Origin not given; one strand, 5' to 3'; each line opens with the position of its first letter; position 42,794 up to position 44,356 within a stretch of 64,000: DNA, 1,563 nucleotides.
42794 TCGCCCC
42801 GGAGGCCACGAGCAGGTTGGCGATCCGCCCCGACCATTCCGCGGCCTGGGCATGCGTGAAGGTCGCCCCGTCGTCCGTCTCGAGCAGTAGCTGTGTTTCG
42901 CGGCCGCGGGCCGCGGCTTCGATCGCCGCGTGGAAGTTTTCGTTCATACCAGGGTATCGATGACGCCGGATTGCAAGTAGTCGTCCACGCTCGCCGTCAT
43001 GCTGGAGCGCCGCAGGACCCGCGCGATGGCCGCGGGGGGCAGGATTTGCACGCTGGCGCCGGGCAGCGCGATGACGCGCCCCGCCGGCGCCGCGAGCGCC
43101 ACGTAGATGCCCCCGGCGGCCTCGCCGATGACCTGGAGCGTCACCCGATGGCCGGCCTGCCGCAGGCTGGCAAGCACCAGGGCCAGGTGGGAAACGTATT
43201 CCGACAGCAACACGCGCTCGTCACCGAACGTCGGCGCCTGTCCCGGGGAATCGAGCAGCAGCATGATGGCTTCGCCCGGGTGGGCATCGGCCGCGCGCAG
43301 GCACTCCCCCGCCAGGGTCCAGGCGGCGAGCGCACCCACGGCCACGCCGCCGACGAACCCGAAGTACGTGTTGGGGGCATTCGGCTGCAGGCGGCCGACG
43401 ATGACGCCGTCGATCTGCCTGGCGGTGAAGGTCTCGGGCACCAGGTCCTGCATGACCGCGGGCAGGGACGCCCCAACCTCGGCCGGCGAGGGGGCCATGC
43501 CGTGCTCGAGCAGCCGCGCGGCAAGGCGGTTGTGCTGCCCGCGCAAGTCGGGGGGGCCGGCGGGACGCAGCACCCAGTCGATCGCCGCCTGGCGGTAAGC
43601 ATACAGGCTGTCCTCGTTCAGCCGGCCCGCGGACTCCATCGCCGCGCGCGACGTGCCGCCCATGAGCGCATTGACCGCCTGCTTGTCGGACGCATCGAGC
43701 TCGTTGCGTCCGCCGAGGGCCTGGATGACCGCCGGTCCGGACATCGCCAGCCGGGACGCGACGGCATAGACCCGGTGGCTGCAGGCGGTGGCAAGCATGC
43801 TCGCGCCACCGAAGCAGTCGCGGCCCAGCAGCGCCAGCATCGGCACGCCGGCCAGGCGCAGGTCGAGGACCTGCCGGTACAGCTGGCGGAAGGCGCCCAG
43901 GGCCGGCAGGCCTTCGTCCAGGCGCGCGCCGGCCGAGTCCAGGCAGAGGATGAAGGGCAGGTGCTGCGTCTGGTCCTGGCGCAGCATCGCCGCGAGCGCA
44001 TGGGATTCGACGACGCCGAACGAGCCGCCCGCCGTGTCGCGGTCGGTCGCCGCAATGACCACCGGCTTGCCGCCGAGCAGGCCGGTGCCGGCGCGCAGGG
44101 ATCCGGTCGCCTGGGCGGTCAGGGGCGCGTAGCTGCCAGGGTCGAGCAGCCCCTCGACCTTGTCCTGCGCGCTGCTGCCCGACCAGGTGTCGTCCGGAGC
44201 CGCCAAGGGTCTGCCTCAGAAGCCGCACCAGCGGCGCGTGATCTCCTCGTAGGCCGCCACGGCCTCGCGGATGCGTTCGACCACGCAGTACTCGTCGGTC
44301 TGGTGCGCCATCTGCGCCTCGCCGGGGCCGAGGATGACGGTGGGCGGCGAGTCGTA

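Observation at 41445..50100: Candidate undescribed catabolic operon for an N-malonyl (or methylmalonyl) conjugate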

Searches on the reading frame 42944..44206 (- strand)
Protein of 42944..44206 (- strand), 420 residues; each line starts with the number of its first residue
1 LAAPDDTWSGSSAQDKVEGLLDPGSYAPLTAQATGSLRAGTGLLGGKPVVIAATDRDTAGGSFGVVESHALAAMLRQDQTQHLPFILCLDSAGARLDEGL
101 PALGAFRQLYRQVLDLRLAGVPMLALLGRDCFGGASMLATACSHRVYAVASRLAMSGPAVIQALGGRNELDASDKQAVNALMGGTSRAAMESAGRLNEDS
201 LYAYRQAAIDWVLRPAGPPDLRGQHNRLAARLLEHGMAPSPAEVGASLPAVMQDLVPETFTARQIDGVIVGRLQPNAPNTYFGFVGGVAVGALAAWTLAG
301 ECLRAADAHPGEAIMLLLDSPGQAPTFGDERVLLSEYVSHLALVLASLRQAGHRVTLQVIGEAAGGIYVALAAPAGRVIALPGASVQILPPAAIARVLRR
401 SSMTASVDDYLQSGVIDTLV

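Call 4: search_protein_families(library=pfam, proteins=[window:42944-44206:-])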
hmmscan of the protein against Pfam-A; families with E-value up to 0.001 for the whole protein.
window:42944-44206:- (420 aa): 2 families
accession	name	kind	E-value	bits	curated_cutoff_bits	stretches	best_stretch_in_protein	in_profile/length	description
PF06833.16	MdcE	-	1.3e-20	74.4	32.7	1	289-401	5-117/196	Malonate decarboxylase gamma subunit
PF01039.27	Carboxyl_trans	-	9.2e-16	58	22.3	1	33-182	43-193/493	Carboxyl transferase domain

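Call 5: search_protein_families(library=ncbifam, proteins=[window:42944-44206:-])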
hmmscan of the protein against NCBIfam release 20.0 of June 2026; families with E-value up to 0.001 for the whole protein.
window:42944-44206:- (420 aa): 6 families
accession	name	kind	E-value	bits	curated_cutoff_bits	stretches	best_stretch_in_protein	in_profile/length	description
NF005530.0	PRK07189.1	equivalog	2.4e-37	128.7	228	1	39-259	61-293/303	biotin-independent malonate decarboxylase subunit beta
TIGR03133.1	malonate_beta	equivalog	6.3e-32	110.9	278.15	1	40-214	52-232/274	biotin-independent malonate decarboxylase subunit beta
TIGR03134.1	malonate_gamma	equivalog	6.3e-28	97.9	237.15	2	277-401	33-172/258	biotin-independent malonate decarboxylase subunit gamma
TIGR01117.1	mmdA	subfamily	3.4e-12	45.9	998.8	1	37-174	72-208/512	methylmalonyl-CoA decarboxylase subunit alpha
TIGR00515.1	accD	equivalog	1.5e-09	37.6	317.45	1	33-137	106-210/285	acetyl-CoA carboxylase, carboxyltransferase subunit beta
NF041504.1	AccA_sub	subfamily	0.00072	19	300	0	312-407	95-187/257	carboxyltransferase subunit alpha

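Call 17: find_homologous_proteins(query=window:42944-44206:-)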
Query window:42944-44206:- (420 aa): 361 proteins with E <= 0.001 among 8000 candidates; the best 120 are listed.
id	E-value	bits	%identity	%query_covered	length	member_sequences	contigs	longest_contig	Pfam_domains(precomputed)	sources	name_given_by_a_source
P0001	3.9e-239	812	90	100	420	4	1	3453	PF01039.28,PF06833.17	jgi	jgi:acetyl-CoA carboxylase carboxyltransferase component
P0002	4.8e-226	768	86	100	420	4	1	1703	PF01039.28,PF06833.17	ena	-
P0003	1.0e-223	761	84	100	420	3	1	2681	PF01039.28,PF06833.17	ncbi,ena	-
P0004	1.5e-214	731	80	100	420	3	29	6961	PF01039.28,PF06833.17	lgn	-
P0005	1.9e-211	720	80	99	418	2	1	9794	PF01039.28,PF06833.17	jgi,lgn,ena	jgi:acetyl-CoA carboxylase alpha subunit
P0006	1.3e-206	705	76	100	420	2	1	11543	PF01039.28,PF06833.17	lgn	-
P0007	1.7e-206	704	77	100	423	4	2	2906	PF01039.28,PF06833.17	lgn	-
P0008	2.3e-206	704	78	100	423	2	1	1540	PF01039.28,PF06833.17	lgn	-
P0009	1.1e-203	695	75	100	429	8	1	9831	PF01039.28,PF06833.17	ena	-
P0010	2.5e-203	694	77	100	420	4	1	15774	PF01039.28,PF06833.17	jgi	jgi:acetyl-CoA carboxylase alpha subunit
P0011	3.3e-203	693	76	100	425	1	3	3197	PF01039.28,PF06833.17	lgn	-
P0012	4.6e-201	686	75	100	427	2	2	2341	PF01039.28,PF06833.17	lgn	-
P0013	4.7e-201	686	75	100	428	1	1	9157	PF01039.28,PF06833.17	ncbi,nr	ncbi:MAG TPA: biotin-independent malonate decarboxylase subunit gamma [Burkholderiales bacterium]|nr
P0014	9.0e-201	685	77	100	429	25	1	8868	PF01039.28,PF06833.17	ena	-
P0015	1.6e-200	684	75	100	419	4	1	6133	PF01039.28,PF06833.17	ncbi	ncbi:MAG TPA: biotin-independent malonate decarboxylase subunit gamma [Burkholderiales bacterium]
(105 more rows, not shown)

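Call 25: search_protein_representatives(protein=window:42944-44206:-)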
Query: 420 residues. Proteins with E-value up to 0.001 (for the whole library): 1259; up to 1e-10: 283; up to 1e-30: 89. The best 150 are listed.
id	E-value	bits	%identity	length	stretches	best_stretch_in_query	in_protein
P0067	4.4e-155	533.2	63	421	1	9-420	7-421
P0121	1.9e-88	313.8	47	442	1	12-418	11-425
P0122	3.5e-87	309.6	47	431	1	8-419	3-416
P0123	1.2e-80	288.1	47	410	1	19-401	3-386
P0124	3.3e-80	286.7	45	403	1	21-400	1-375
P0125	6.8e-80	285.6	49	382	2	7-239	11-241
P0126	1.1e-78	281.6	51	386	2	20-238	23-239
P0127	1.2e-76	274.9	44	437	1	15-418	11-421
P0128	1.6e-76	274.5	43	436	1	8-419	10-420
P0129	3.6e-73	263.5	44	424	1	19-418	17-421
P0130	1.1e-72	261.9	40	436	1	15-419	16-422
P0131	1.3e-72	261.7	44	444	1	10-400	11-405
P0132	1.8e-71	257.9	47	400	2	17-238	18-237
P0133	2.6e-71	257.4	45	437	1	12-401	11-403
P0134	3.4e-69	250.4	41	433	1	15-419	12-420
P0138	1.1e-64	235.5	37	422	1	34-418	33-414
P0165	6.4e-46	173.7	33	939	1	16-418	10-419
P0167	9.9e-46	173.1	40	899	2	7-240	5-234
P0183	1.3e-37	146.4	36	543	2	37-260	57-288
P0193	6.9e-36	140.7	35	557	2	34-259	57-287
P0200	1.2e-32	130.0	26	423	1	12-419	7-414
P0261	1.5e-20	90.2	34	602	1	41-397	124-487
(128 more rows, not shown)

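Call 26: search_protein_families(library=pfam, proteins=[P0165, P0167, P0183, P0193, P0121, P0138, P0200, P0261])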
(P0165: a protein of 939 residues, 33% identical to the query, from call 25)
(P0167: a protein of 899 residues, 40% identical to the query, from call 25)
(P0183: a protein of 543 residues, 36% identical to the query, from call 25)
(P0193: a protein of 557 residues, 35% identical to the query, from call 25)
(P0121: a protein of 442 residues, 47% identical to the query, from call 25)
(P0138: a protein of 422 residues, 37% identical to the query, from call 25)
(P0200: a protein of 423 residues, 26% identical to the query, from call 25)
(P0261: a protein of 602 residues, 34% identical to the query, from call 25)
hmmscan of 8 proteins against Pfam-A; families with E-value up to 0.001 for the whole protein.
P0165 (939 aa): 4 families
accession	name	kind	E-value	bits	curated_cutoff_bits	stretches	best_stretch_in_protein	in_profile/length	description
PF00501.34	AMP-binding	-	1.4e-85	287.8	29.9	1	444-795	4-384/384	AMP-binding enzyme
PF13193.12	AMP-binding_C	-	3e-23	83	24.5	1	846-920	1-76/76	AMP-binding enzyme C-terminal domain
PF01039.27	Carboxyl_trans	-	1.4e-09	37.6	22.3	1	36-156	53-175/493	Carboxyl transferase domain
PF06833.16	MdcE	-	4.3e-05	23.8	32.7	0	298-399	12-115/196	Malonate decarboxylase gamma subunit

P0167 (899 aa): 4 families
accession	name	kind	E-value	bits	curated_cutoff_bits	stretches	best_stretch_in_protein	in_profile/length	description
PF00501.34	AMP-binding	-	3.7e-78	263.4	29.9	1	399-755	2-384/384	AMP-binding enzyme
PF13193.12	AMP-binding_C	-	3.9e-14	53.8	24.5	1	806-880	1-76/76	AMP-binding enzyme C-terminal domain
PF06833.16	MdcE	-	3e-09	37.3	32.7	1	250-352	4-110/196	Malonate decarboxylase gamma subunit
PF01039.27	Carboxyl_trans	-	4.3e-06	26.1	22.3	1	37-208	51-221/493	Carboxyl transferase domain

P0183 (543 aa): 2 families
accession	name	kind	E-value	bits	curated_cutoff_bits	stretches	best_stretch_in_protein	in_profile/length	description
PF06833.16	MdcE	-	3.3e-49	167.7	32.7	1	354-517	1-164/196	Malonate decarboxylase gamma subunit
PF01039.27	Carboxyl_trans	-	3.8e-21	75.7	22.3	1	16-196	10-183/493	Carboxyl transferase domain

P0193 (557 aa): 2 families
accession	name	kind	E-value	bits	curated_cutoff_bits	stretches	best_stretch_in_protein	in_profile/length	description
PF06833.16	MdcE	-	1.7e-50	171.9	32.7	1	367-553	4-193/196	Malonate decarboxylase gamma subunit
PF01039.27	Carboxyl_trans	-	8.5e-21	74.6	22.3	1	19-241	10-221/493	Carboxyl transferase domain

P0121 (442 aa): 2 families
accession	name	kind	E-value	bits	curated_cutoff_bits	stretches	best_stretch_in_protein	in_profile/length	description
PF01039.27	Carboxyl_trans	-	1.1e-18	67.6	22.3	1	32-387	42-396/493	Carboxyl transferase domain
PF06833.16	MdcE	-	2.4e-15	57.2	32.7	1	296-405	5-115/196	Malonate decarboxylase gamma subunit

P0138 (422 aa): 2 families
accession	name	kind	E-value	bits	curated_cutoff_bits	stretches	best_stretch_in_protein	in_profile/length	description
PF01039.27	Carboxyl_trans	-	9.6e-14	51.3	22.3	1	31-179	42-192/493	Carboxyl transferase domain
PF06833.16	MdcE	-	7e-06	26.3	32.7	1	283-397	4-118/196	Malonate decarboxylase gamma subunit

P0200 (423 aa): 2 families
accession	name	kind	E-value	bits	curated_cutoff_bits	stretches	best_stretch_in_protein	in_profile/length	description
PF01039.27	Carboxyl_trans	-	6.2e-15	55.2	22.3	1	37-180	54-200/493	Carboxyl transferase domain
PF06833.16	MdcE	-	6e-11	42.9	32.7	1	310-394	30-115/196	Malonate decarboxylase gamma subunit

P0261 (602 aa): 2 families
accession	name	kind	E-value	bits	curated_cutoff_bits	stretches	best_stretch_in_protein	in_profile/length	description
PF06833.16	MdcE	-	3.2e-13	50.3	32.7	1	376-479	6-106/196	Malonate decarboxylase gamma subunit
PF01039.27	Carboxyl_trans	-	6.6e-10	38.6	22.3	1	79-263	11-190/493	Carboxyl transferase domain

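Call 30: find_related_loci(query=A2, collection=genome_contigs, flank=10000)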
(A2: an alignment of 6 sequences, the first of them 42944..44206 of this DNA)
Query A2 (420 aa) in genome_contigs; peptide patterns used: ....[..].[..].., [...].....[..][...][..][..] (x = any residue, [..] = any of these).
229 stretches matched a pattern; 165 encode a relative of the query (tblastn E <= 1e-3); the best 80 are kept; 80 distinct loci.
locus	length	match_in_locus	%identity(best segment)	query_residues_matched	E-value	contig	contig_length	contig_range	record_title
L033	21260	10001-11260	77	1-420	0e+0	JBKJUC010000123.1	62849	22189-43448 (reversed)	MAG: Burkholderiales bacterium isolate ant_bin.647 k117_4288407, whole genome shotgun sequence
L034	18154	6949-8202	77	3-420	0e+0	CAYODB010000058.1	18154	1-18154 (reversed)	MAG TPA_asm: uncultured Bordetella sp. isolate SRP128246_co1_394 genome assembly, contig: NODE_6575_length_18154_cov_8.0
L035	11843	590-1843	76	3-420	0e+0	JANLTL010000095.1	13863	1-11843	MAG: Burkholderiales bacterium isolate OTE_25_metabat_182_sub OTE_25_k141_3814396, whole genome shotgun sequence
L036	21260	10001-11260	76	1-420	0e+0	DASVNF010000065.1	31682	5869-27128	MAG TPA_asm: Burkholderiales bacterium isolate SMAG_U3119 k141_720971, whole genome shotgun sequence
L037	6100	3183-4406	65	16-420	2e-166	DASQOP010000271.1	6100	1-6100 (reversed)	MAG TPA_asm: Burkholderiales bacterium isolate SMAG_U10806 k141_1543922, whole genome shotgun sequence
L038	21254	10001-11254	63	6-420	5e-165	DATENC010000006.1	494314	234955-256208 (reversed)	MAG TPA_asm: Burkholderiales bacterium isolate SMAG_U8959 k141_2041307, whole genome shotgun sequence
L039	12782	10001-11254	63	6-420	3e-164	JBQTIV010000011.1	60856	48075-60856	MAG: Betaproteobacteria bacterium isolate SAW101 c_000000070322, whole genome shotgun sequence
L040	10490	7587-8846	64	1-417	7e-164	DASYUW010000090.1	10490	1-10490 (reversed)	MAG TPA_asm: Burkholderiales bacterium isolate SMAG_U4605 k141_2487115, whole genome shotgun sequence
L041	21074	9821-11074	64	6-420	1e-162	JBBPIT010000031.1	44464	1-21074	MAG: Pseudomonadota bacterium isolate BPF1-28-30_bin_3 NODE_124_length_44464_cov_19.336171, whole genome shotgun sequenc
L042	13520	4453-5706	64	6-420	4e-161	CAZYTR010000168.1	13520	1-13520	MAG TPA_asm: uncultured Alcaligenaceae bacterium isolate binchicken_co165_118 genome assembly, contig: k141_1874636, who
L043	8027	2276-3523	62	6-420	9e-161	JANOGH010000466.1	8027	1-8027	MAG: Betaproteobacteria bacterium isolate SOY_64_metabat_231_sub SOY_64_k141_3393609, whole genome shotgun sequence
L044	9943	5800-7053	64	6-420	2e-160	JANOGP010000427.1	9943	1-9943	MAG: Betaproteobacteria bacterium isolate SOY_64_metabat_149_sub SOY_64_k141_3915060, whole genome shotgun sequence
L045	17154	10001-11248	62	6-420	3e-159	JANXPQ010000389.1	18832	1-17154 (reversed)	MAG: Betaproteobacteria bacterium isolate GL140_3_concoct_254_sub GL140_3_k141_2053957, whole genome shotgun sequence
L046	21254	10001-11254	61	6-420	2e-159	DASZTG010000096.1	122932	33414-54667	MAG TPA_asm: Burkholderiales bacterium isolate SMAG_U6070 k141_398757, whole genome shotgun sequence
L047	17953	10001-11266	63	2-420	4e-158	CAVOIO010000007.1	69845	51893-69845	MAG: uncultured beta proteobacterium isolate MFD10007.bin.2.188 genome assembly, contig: contig_112994, whole genome sho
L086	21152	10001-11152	37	32-417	2e-62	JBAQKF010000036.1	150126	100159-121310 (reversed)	MAG: Usitatibacter sp. isolate MFD06153_ilm_asm_bin19 k127_102156, whole genome shotgun sequence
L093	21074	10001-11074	37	35-398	4e-58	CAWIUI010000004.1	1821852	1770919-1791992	MAG: uncultured beta proteobacterium isolate MFD01872.bin.1.10 genome assembly, contig: contig_137222, whole genome shot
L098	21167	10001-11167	35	25-417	1e-55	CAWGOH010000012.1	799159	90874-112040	MAG: uncultured beta proteobacterium isolate MFD09730.bin.2.143 genome assembly, contig: contig_326, whole genome shotgu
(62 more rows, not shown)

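Call 35: search_solved_structures(query=window:42944-44206:-, max_evalue=0.001, show_alignments=2)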
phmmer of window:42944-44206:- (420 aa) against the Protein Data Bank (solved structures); distinct sequences matched with E-value up to 0.001: 43.
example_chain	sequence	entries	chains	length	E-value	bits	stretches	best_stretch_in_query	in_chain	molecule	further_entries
5vip_B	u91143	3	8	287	1.6e-16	63.7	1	29-214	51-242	MdcD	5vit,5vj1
1on3_A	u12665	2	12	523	4.6e-16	62.2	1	38-170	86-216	Methylmalonyl-CoA carboxyltransferase 12S subunit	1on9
3ib9_A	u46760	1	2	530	1.9e-14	56.9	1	38-168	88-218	Propionyl-CoA carboxylase complex B subunit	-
1xnw_A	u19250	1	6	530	2.5e-14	56.5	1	38-168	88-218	propionyl-CoA carboxylase complex B subunit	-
3iav_A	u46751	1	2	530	2.6e-14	56.4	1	38-168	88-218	Propionyl-CoA carboxylase complex B subunit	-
1vrg_A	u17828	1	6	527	3.5e-14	56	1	38-170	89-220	propionyl-CoA carboxylase, beta subunit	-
3ibb_A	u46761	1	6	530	3.8e-14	55.9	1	38-168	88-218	Propionyl-CoA carboxylase complex B subunit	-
3mfm_C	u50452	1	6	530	4.9e-14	55.5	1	38-168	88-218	Propionyl-CoA carboxylase complex B subunit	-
1xnv_A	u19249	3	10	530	6.8e-14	55.1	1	38-168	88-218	propionyl-CoA carboxylase complex B subunit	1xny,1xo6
8sgx_C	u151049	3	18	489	3.4e-11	46.2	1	39-168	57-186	Propionyl-coa carboxylase beta chain, putative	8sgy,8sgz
9t97_D5a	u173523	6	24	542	3.9e-11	46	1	38-168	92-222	Propionyl-CoA carboxylase beta chain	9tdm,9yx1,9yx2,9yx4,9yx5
2a7s_A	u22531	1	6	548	7.7e-11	45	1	38-171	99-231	Probable propionyl-CoA carboxylase beta chain 5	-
7w5u_A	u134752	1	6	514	8.3e-11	44.9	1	35-167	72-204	Acetyl-CoA carboxylase complex, beta-chain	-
2bzr_A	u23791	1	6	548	9.9e-11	44.7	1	38-171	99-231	PROPIONYL-COA CARBOXYLASE BETA CHAIN 5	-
9j0c_A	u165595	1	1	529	1.2e-10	44.4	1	38-168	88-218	Acyl-CoA carboxylase subunit beta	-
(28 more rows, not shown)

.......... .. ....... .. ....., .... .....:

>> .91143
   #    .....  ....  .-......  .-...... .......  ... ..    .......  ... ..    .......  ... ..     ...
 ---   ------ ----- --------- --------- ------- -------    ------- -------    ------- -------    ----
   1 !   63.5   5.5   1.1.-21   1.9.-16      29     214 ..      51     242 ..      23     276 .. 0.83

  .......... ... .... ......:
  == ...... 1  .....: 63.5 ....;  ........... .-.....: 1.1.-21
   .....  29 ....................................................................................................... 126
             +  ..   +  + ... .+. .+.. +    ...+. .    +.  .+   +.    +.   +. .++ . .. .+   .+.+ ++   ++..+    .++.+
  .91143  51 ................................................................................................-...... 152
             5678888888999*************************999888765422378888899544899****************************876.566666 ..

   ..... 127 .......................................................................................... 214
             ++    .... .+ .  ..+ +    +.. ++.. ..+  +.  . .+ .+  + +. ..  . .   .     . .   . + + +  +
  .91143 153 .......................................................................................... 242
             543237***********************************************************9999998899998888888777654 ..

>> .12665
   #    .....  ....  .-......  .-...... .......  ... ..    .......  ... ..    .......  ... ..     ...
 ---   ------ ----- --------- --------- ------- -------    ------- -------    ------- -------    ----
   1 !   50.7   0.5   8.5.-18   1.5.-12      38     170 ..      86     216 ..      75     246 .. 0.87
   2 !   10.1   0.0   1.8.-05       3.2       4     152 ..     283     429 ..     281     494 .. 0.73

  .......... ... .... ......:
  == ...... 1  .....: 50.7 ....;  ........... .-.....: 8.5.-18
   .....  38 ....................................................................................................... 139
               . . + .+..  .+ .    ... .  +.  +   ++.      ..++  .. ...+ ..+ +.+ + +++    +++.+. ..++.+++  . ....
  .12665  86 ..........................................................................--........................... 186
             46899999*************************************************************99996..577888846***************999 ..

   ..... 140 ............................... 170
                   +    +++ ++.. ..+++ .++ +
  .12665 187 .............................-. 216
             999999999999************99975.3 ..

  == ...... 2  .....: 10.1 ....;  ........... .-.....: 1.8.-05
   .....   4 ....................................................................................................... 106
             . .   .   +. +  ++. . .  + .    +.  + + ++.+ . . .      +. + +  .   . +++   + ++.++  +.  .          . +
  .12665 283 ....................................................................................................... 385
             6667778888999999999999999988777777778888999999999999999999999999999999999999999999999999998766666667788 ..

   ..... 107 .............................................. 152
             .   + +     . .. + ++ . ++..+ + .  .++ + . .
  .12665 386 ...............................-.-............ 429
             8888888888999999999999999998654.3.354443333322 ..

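Call 39: search_protein_families(library=pfam, proteins=[L086:6996-9935:+, L086:12706-13977:+, L086:13974-14402:+, L086:5735-7045:-, L086:4665-5738:-, L098:8424-9956:+, L093:8715-9926:+])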
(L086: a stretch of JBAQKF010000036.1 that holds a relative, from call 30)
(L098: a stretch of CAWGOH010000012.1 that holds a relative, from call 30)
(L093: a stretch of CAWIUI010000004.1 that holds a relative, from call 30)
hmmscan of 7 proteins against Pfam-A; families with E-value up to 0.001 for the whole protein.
L086:6996-9935:+ (979 aa): 5 families
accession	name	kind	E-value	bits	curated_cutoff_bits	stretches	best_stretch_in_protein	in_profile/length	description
PF02913.24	FAD-oxidase_C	-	1.9e-51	175.6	21.2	1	287-537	1-248/248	FAD linked oxidases, C-terminal domain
PF01565.28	FAD_binding_4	-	7.9e-31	107.1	26.4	1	73-203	3-133/139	FAD binding domain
PF13183.11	Fer4_8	-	6.7e-09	36.6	27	1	576-653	2-68/68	4Fe-4S dicluster domain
PF13534.11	Fer4_17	-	4.2e-07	30.8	22.2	1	579-654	2-61/61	4Fe-4S dicluster domain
PF02754.22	CCG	-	0.00026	21.5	20.6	0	752-828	14-84/85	Cysteine-rich domain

L086:12706-13977:+ (423 aa): 2 families
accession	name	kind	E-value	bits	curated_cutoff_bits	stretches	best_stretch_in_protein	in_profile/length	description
PF05292.17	MCD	-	9.2e-96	320.8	23.2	2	159-305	1-147/253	Malonyl-CoA decarboxylase C-terminal domain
PF17408.7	MCD_N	-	1.3e-27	96.1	22.4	1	73-156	1-85/85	Malonyl-CoA decarboxylase N-terminal domain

L086:13974-14402:+ (142 aa): 1 family
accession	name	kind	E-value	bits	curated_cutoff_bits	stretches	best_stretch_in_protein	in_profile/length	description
PF06676.16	DUF1178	-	2.9e-40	138.5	31.6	1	1-132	1-143/147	Protein of unknown function (DUF1178)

L086:5735-7045:- (436 aa): 1 family
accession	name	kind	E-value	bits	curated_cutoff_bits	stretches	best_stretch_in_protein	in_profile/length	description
PF00266.25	Aminotran_5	-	1.6e-24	87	21.5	1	67-354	33-324/371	Aminotransferase class-V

L086:4665-5738:- (357 aa): 1 family
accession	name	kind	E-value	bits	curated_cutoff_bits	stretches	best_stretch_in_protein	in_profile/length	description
PF03480.18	DctP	-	1e-45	156.7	23.4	1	79-334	23-278/286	Bacterial extracellular solute-binding protein, family 7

L098:8424-9956:+ (510 aa): 4 families
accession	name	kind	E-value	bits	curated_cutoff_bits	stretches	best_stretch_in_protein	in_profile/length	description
PF02913.24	FAD-oxidase_C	-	8.9e-16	58.8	21.2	1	2-63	187-248/248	FAD linked oxidases, C-terminal domain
PF13183.11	Fer4_8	-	1.8e-09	38.4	27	1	102-179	2-68/68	4Fe-4S dicluster domain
PF02754.22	CCG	-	3e-07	30.9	20.6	0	407-489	2-84/85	Cysteine-rich domain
PF13534.11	Fer4_17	-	4.7e-07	30.7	22.2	1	105-180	2-61/61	4Fe-4S dicluster domain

L093:8715-9926:+ (403 aa): 3 families
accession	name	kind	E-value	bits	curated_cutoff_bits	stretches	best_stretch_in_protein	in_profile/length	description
PF13183.11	Fer4_8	-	1.5e-08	35.5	27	1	2-76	5-68/68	4Fe-4S dicluster domain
PF13534.11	Fer4_17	-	4.2e-08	34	22.2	1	2-77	2-61/61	4Fe-4S dicluster domain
PF02754.22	CCG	-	1.8e-06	28.4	20.6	0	177-253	15-85/85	Cysteine-rich domain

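Call 67: find_encoding_contigs(protein=P0165, flank=8000, max_places=3)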
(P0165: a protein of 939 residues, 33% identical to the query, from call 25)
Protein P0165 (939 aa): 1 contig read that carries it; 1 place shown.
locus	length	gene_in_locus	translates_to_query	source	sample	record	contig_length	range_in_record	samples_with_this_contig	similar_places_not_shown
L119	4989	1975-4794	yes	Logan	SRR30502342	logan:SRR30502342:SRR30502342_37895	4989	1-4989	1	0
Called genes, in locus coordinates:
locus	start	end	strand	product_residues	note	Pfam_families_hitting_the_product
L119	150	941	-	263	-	PF00106:adh_short, PF08659:KR (weak), PF13561:adh_short_C2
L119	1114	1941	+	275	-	PF00561:Abhydrolase_1, PF12146:Hydrolase_4, PF12697:Abhydrolase_6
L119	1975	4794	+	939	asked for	PF01039:Carboxyl_trans, PF00501:AMP-binding, PF13193:AMP-binding_C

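Call 68: find_encoding_contigs(protein=P0167, flank=8000, max_places=3)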
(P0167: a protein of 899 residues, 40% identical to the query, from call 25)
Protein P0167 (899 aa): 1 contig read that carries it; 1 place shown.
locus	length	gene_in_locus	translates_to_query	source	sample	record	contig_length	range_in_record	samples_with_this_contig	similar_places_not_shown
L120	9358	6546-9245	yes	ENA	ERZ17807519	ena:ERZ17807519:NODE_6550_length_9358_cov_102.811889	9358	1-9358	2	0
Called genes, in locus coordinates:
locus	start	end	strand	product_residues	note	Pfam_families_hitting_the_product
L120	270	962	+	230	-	PF00392:GntR, PF07729:FCD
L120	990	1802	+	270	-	PF00459:Inositol_P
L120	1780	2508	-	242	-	PF10087:DUF2325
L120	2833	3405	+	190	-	-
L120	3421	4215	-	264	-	PF00165:HTH_AraC (faint), PF12833:HTH_18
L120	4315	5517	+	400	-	PF07690:MFS_1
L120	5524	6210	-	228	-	PF00392:GntR, PF07729:FCD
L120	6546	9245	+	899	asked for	PF01039:Carboxyl_trans (weak), PF06833:MdcE (faint), PF00501:AMP-binding, PF13193:AMP-binding_C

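Call 69: find_encoding_contigs(protein=P0138, flank=8000, max_places=3)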
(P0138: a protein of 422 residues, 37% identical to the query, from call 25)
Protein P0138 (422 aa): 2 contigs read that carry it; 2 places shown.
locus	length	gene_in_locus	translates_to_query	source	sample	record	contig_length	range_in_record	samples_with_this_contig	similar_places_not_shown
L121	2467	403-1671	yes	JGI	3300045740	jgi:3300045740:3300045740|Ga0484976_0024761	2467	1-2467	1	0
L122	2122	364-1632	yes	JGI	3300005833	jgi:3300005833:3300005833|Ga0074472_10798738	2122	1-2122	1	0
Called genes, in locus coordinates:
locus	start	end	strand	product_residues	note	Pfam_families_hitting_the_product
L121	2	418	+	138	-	?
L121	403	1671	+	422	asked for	PF01039:Carboxyl_trans, PF06833:MdcE (weak)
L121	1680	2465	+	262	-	?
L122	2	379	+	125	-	?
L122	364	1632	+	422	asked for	PF01039:Carboxyl_trans, PF06833:MdcE (weak)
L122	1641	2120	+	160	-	?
